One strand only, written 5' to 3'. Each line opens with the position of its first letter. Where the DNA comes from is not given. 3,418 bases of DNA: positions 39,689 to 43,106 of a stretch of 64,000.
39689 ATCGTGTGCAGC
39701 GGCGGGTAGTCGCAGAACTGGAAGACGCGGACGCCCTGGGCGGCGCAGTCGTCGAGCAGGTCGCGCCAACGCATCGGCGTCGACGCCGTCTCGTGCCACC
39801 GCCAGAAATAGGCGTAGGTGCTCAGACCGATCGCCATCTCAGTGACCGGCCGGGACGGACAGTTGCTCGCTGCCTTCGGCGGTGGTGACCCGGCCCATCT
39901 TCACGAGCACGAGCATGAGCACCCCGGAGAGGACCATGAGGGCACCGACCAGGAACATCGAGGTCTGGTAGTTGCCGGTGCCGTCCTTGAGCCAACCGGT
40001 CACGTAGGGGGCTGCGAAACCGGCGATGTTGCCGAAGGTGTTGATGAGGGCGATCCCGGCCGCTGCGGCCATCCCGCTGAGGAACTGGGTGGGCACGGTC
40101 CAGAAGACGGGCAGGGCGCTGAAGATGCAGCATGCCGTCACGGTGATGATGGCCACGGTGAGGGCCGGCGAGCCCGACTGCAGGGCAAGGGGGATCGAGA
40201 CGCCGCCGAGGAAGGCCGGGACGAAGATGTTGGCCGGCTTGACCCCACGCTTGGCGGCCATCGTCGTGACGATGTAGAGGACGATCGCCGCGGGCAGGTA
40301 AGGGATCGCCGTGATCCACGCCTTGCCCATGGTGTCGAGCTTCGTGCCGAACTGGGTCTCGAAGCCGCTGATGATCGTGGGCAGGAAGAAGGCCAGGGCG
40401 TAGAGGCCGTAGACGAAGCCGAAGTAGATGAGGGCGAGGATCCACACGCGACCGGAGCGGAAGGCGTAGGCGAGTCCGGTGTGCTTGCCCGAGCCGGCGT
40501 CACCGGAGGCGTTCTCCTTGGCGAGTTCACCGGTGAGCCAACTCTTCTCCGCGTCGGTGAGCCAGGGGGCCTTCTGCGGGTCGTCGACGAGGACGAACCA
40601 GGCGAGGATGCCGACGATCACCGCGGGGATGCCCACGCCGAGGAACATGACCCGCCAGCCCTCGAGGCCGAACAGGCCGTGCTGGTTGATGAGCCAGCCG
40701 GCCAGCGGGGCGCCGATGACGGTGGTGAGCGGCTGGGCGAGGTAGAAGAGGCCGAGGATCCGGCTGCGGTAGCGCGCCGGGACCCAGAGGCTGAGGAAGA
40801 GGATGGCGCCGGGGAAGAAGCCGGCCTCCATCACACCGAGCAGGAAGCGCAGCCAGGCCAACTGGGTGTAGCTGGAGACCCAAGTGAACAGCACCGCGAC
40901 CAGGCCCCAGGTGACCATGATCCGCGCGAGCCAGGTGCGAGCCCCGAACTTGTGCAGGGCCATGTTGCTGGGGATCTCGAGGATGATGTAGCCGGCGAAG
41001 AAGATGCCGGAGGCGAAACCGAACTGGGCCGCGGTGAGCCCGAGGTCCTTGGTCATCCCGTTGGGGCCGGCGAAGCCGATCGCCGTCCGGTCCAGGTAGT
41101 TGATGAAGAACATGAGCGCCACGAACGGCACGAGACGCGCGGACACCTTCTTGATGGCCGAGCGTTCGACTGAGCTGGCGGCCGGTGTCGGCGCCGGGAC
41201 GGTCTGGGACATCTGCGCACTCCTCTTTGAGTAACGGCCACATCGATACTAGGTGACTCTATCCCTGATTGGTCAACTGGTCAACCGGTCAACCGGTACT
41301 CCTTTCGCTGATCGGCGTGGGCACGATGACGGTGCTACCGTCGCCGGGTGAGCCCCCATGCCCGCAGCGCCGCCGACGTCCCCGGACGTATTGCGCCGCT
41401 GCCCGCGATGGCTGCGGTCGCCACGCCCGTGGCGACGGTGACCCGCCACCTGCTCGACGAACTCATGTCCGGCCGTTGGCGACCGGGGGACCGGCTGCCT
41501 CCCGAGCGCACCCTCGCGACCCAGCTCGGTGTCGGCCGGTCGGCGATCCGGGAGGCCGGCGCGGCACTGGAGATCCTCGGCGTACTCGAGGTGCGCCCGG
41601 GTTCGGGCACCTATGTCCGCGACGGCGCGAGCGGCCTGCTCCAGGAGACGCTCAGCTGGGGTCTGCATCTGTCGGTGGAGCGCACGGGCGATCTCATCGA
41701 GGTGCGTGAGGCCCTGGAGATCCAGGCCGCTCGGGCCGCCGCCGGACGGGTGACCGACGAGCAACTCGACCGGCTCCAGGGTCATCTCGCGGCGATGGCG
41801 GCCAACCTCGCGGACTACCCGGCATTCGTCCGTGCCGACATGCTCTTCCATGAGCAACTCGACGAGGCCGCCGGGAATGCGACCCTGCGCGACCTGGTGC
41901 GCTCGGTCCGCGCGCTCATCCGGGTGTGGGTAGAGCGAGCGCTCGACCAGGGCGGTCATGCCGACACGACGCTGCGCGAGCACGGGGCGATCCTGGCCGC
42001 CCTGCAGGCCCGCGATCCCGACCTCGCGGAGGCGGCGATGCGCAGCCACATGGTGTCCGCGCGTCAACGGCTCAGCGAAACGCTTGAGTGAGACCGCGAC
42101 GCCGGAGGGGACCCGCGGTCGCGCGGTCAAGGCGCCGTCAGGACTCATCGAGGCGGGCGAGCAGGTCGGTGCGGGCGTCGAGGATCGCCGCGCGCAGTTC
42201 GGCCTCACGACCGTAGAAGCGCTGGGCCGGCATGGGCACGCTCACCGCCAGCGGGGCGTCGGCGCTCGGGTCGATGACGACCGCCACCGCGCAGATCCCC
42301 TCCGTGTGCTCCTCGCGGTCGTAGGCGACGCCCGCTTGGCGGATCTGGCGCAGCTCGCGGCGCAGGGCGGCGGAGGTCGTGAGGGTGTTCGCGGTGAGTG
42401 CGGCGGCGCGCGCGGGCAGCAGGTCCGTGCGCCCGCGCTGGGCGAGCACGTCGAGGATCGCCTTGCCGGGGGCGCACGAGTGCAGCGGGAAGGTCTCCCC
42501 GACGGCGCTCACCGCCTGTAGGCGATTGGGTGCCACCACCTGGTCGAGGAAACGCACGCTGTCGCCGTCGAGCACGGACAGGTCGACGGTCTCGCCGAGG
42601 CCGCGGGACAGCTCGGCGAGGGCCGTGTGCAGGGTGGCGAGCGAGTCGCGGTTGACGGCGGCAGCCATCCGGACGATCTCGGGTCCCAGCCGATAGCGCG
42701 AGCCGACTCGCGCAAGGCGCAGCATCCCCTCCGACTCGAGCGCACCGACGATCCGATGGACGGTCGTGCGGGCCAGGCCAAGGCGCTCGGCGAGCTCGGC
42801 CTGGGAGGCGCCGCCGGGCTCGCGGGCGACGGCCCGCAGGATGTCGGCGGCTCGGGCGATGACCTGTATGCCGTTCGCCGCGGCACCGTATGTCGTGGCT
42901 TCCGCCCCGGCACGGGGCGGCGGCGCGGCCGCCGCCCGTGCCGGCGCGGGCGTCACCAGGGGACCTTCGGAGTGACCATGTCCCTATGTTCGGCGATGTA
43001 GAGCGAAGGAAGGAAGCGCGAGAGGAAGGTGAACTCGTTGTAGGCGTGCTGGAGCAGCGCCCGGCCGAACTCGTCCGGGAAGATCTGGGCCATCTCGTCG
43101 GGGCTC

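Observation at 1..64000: Hyper-abundant asymmetric octamer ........: about 1 per kb, about 30-fold over expectation, in every reading frame and in intergenic DNA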

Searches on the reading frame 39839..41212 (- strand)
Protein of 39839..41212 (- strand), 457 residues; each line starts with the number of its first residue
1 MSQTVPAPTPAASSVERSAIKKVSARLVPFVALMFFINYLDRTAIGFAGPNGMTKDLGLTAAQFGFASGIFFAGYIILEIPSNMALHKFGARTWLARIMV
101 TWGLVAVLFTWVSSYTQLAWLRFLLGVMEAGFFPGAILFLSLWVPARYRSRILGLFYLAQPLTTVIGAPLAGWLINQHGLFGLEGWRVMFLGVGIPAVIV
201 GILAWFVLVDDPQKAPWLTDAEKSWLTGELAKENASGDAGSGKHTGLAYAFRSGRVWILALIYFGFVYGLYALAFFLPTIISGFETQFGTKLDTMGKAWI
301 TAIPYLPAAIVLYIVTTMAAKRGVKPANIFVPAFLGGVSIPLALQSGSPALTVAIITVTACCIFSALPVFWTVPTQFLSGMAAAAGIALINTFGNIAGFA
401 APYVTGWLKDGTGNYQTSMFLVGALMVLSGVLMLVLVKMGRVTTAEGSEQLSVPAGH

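Call 7: search_protein_families(library=pfam, proteins=[window:39839-41212:-])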
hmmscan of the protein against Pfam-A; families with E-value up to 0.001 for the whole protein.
window:39839-41212:- (457 aa): 1 family
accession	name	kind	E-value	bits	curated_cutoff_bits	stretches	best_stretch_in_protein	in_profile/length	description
PF07690.21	MFS_1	-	1.4e-42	146.3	33.4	1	32-402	2-347/347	Major Facilitator Superfamily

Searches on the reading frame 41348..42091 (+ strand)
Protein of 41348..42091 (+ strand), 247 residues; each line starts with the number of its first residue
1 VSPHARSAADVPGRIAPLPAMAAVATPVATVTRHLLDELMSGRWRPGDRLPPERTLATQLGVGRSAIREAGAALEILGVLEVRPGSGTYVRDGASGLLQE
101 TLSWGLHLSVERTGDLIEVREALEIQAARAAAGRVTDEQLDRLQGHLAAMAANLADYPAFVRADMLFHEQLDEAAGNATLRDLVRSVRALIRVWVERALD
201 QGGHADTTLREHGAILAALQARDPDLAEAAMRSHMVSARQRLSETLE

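Call 43: search_protein_families(library=pfam, proteins=[window:41348-42091:+], max_evalue=0.00001)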
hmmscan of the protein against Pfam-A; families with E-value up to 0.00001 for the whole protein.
window:41348-42091:+ (247 aa): 2 families
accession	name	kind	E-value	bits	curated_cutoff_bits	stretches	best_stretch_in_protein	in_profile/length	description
PF07729.17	FCD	-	5.2e-28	98.4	24.3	1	115-235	1-123/125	FCD domain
PF00392.27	GntR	-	5.5e-19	68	27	1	29-90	3-64/64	Bacterial regulatory proteins, gntR family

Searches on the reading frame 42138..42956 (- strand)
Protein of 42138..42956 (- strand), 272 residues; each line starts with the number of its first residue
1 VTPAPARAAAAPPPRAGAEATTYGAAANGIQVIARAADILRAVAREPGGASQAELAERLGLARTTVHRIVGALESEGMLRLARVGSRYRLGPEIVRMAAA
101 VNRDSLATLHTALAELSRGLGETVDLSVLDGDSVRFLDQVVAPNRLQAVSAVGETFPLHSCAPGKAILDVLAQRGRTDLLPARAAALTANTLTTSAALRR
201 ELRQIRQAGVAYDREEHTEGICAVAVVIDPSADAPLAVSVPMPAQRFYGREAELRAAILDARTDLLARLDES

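Call 43: search_protein_families(library=pfam, proteins=[window:42138-42956:-], max_evalue=0.00001)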
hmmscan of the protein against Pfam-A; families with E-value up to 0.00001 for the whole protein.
window:42138-42956:- (272 aa): 6 families
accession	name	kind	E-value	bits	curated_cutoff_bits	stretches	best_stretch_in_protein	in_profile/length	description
PF01614.24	IclR_C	-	3.1e-38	131.5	24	1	103-261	7-168/174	Bacterial transcriptional regulator IclR C-terminal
PF09339.16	HTH_IclR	-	9e-14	51.4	22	1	33-80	2-49/52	IclR helix-turn-helix domain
PF12802.13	MarR_2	-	8.5e-11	42.3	27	1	35-83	6-54/61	MarR family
PF13412.12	HTH_24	-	1.2e-10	41.2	21.9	1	38-79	7-47/48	Winged helix-turn-helix DNA-binding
PF25213.1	HVO_A0261_N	-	1.6e-09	37.9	35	1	33-91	10-64/86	HVO_A0261 N-terminal domain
PF13545.12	HTH_Crp_2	-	5.3e-06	26.7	27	1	50-83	23-55/70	Crp-like helix-turn-helix domain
